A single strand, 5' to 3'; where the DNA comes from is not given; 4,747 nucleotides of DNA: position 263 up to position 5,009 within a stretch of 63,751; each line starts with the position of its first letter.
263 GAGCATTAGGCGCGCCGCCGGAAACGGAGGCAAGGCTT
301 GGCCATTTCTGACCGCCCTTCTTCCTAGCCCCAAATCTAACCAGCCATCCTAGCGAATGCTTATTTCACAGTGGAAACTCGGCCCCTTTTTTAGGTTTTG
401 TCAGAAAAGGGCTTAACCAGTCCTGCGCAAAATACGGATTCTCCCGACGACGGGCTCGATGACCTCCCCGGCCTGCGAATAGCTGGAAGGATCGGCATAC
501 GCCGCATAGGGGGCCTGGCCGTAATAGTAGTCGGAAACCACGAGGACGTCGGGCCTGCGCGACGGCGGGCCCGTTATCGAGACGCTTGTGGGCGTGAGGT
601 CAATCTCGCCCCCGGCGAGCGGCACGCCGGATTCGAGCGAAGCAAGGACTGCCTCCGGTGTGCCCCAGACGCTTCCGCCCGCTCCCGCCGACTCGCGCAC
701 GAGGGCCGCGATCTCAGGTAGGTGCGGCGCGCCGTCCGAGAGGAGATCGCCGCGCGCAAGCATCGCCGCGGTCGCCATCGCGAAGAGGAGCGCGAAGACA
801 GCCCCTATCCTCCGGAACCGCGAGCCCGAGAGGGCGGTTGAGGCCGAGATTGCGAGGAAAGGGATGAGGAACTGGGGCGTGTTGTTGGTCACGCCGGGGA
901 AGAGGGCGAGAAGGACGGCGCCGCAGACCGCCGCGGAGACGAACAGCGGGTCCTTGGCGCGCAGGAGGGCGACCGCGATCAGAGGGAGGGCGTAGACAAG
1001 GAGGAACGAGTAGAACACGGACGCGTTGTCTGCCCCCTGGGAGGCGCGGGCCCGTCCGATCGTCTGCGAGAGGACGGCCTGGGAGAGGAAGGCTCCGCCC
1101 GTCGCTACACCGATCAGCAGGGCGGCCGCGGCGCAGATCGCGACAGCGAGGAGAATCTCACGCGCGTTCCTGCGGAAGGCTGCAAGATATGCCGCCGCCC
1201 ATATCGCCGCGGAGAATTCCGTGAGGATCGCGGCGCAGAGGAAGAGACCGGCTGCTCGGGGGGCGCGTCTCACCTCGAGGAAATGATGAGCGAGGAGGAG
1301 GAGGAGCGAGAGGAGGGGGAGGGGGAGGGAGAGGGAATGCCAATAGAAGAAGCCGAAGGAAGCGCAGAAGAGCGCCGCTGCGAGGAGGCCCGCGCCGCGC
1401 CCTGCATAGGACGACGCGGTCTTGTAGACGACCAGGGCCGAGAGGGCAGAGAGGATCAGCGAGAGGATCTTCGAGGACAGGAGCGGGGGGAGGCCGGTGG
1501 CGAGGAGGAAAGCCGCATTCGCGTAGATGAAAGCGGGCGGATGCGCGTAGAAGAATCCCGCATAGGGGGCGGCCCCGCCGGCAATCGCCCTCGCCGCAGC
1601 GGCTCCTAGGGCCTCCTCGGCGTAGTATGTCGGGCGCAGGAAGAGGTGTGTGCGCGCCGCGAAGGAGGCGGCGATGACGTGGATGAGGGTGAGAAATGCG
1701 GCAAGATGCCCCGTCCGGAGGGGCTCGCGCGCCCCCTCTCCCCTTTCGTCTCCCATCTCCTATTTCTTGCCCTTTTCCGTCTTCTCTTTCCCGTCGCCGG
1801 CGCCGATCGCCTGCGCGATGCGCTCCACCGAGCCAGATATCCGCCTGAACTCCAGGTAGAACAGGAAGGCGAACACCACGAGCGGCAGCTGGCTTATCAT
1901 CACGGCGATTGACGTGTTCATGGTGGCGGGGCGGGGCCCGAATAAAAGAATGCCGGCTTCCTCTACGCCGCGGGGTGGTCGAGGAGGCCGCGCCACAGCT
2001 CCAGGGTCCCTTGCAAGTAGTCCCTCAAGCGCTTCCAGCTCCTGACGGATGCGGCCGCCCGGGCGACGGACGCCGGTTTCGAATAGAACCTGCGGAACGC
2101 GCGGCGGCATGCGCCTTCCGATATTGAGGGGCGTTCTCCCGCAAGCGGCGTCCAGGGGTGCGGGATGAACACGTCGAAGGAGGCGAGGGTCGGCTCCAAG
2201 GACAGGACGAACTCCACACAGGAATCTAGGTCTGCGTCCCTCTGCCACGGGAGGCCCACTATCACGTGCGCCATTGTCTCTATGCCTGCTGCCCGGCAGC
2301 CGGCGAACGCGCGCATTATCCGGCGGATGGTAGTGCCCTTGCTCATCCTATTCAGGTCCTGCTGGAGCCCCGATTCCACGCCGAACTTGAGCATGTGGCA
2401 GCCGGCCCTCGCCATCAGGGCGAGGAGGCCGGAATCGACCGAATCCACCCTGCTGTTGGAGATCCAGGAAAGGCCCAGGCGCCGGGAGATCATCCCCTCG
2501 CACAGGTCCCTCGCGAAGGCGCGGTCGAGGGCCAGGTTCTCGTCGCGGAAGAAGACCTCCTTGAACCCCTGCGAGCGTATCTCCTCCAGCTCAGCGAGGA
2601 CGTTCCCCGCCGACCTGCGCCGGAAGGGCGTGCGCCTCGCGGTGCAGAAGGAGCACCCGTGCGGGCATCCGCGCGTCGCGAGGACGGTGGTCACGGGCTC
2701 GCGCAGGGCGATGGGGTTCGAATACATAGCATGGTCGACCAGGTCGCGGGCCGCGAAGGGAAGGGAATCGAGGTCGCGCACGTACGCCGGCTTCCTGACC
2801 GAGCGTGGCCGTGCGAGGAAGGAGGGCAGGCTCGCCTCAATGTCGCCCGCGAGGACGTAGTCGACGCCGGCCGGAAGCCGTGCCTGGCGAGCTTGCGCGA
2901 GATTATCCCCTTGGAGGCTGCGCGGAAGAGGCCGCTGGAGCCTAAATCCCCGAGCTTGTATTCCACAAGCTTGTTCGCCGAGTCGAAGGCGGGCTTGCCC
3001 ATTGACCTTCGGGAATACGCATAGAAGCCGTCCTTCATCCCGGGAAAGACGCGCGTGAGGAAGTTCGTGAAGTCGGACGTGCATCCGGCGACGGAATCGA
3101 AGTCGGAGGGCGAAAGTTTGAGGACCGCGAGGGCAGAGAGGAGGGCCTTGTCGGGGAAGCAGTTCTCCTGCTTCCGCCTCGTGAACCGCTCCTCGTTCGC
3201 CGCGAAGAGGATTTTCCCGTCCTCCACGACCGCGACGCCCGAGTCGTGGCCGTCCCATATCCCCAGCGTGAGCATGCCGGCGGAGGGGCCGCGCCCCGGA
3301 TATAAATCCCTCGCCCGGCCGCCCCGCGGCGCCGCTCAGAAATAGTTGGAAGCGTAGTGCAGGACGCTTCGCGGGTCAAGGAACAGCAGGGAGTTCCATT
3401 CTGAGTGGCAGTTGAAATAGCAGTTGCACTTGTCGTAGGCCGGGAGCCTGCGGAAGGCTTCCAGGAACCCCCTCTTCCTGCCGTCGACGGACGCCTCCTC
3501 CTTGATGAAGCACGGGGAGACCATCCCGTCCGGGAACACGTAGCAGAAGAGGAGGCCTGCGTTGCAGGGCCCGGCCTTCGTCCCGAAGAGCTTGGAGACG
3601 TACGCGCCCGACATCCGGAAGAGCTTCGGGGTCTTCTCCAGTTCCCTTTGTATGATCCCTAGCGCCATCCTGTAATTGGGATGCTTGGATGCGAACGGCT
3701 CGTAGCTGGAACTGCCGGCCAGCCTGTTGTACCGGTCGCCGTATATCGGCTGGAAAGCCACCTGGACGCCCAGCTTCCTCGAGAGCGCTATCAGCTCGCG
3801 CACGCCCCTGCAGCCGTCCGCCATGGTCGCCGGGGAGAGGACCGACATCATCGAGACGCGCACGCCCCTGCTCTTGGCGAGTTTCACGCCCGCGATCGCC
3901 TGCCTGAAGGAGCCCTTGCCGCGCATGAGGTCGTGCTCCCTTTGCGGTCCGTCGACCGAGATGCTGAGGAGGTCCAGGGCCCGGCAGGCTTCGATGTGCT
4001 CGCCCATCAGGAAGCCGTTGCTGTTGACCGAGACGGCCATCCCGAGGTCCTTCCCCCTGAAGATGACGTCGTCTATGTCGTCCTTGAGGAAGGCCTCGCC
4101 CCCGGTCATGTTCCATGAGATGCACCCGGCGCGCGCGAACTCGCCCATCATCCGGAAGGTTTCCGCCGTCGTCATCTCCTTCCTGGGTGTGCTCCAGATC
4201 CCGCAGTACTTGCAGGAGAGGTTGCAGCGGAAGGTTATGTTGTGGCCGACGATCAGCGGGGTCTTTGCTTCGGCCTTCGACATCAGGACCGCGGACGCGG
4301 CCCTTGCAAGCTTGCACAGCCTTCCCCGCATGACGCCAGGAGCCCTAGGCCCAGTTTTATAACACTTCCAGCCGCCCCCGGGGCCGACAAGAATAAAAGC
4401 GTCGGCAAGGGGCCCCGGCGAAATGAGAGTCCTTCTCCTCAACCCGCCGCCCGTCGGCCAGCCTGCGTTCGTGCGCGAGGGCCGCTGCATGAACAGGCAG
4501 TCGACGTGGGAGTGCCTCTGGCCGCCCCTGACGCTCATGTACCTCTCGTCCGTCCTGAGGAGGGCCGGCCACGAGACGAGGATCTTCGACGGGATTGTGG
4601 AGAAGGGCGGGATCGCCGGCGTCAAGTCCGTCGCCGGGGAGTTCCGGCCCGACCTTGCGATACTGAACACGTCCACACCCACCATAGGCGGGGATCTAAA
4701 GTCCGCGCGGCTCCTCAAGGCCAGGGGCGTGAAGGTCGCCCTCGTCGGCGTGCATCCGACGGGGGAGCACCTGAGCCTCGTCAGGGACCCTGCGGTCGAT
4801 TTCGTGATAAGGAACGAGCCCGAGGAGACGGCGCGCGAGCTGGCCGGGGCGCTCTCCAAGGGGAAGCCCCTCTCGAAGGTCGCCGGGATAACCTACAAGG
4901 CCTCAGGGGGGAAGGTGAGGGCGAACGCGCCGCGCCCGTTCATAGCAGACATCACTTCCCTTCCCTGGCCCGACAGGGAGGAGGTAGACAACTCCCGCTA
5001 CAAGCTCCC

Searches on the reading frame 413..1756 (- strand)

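Call 15: search_protein_families(library=pfam, proteins=[window:413-1756:-], max_evalue=0.001)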
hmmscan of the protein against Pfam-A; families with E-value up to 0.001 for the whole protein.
window:413-1756:- (447 aa): 1 family
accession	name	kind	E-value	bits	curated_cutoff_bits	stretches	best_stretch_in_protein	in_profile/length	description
PF13231.12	PMT_2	-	0.00017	22.3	26.1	0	72-213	2-148/160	Dolichyl-phosphate-mannose-protein mannosyltransferase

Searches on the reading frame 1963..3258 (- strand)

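Call 15: search_protein_families(library=pfam, proteins=[window:1963-3258:-], max_evalue=0.001)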
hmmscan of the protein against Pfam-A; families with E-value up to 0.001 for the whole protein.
window:1963-3258:- (431 aa): 1 family
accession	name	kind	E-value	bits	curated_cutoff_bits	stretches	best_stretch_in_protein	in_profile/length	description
PF04055.27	Radical_SAM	-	2.2e-16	60.9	29.5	1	194-350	3-165/166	Radical SAM superfamily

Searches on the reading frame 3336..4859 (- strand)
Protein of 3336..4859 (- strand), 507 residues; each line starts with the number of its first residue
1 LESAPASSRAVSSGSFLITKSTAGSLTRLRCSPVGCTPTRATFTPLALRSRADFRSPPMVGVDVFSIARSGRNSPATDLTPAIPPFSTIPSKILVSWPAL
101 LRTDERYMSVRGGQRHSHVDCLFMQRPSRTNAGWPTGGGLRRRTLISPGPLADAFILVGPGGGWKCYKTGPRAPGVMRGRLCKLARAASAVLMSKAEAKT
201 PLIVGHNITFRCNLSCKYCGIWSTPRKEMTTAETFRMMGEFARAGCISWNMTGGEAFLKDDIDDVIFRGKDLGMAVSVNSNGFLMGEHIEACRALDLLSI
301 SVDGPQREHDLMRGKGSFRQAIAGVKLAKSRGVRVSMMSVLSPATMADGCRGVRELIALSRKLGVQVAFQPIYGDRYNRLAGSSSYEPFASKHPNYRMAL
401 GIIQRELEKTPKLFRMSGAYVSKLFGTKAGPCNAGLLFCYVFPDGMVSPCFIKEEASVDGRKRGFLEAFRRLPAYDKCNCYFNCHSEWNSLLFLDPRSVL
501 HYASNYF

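Call 15: search_protein_families(library=pfam, proteins=[window:3336-4859:-], max_evalue=0.001)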
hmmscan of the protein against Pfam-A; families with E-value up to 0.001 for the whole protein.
window:3336-4859:- (507 aa): 1 family
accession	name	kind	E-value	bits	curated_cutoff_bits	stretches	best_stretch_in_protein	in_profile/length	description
PF04055.27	Radical_SAM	-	3.5e-21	76.5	29.5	1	207-341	2-150/166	Radical SAM superfamily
